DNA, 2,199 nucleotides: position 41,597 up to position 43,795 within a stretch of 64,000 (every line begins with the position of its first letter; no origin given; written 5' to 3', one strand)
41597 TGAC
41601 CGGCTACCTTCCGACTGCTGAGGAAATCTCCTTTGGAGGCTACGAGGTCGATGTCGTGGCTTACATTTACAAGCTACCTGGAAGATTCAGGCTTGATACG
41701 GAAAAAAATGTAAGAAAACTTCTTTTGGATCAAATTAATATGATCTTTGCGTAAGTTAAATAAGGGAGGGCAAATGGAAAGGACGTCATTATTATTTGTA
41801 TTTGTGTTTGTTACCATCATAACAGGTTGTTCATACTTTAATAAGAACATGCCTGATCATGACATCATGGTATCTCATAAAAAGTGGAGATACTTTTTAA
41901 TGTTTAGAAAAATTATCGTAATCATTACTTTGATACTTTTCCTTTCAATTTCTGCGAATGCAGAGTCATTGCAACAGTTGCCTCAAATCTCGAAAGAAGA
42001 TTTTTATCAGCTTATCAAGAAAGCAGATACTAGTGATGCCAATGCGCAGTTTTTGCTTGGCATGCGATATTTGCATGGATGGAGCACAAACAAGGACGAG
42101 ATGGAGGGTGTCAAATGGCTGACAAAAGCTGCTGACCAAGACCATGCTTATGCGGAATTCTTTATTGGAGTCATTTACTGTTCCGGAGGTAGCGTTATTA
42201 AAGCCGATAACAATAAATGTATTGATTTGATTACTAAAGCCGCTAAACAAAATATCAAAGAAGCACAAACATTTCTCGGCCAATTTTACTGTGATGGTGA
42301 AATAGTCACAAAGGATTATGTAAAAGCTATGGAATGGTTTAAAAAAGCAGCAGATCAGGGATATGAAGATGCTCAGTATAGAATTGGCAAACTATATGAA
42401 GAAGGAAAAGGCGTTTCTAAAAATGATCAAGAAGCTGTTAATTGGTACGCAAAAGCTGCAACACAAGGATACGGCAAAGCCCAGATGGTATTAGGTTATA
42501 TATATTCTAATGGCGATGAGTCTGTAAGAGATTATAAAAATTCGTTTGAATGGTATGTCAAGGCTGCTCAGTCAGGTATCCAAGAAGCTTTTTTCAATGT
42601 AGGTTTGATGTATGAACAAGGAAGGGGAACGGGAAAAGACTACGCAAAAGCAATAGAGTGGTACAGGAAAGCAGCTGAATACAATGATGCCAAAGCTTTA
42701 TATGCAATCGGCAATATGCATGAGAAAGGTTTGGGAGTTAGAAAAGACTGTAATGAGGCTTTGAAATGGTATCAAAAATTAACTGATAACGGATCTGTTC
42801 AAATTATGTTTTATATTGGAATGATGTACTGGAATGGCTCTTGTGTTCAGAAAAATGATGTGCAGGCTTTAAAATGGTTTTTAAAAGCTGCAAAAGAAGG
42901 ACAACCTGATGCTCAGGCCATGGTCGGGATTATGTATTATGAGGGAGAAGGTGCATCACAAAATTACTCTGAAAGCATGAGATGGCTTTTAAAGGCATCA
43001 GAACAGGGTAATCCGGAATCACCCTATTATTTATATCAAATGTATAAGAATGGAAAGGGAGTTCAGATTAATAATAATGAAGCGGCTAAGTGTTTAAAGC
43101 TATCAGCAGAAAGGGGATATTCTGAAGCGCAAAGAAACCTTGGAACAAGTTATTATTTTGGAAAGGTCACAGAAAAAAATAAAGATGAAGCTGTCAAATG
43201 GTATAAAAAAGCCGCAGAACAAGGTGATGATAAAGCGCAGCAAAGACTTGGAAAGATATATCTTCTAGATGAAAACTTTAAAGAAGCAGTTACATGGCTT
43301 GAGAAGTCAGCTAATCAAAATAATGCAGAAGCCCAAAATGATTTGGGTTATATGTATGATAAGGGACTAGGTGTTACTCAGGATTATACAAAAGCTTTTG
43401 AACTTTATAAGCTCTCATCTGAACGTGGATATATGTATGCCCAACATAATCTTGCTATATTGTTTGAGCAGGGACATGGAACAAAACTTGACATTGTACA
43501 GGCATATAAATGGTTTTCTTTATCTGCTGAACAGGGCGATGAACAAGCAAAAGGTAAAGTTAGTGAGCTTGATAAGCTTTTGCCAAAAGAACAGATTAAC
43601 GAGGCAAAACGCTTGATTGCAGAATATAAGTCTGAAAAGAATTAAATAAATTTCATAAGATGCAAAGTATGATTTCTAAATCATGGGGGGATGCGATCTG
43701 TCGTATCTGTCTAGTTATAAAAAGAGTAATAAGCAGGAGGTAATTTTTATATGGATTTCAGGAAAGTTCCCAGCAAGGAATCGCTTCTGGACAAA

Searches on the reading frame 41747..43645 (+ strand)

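Call 9: search_protein_families(library=pfam, proteins=[window:41747-43645:+], max_evalue=0.001)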
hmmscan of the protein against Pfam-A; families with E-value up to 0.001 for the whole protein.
window:41747-43645:+ (632 aa): 3 families
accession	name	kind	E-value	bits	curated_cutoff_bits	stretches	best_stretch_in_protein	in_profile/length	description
PF08238.18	Sel1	-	2.4e-119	386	30.7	11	527-562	1-36/36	Sel1 repeat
PF23310.1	TPR_27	-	1.3e-08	34.9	27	0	102-165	32-91/110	Plant tetratrico peptide repeats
PF13432.12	TPR_16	-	1.2e-05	26.1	32.7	0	266-312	19-61/65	Tetratricopeptide repeat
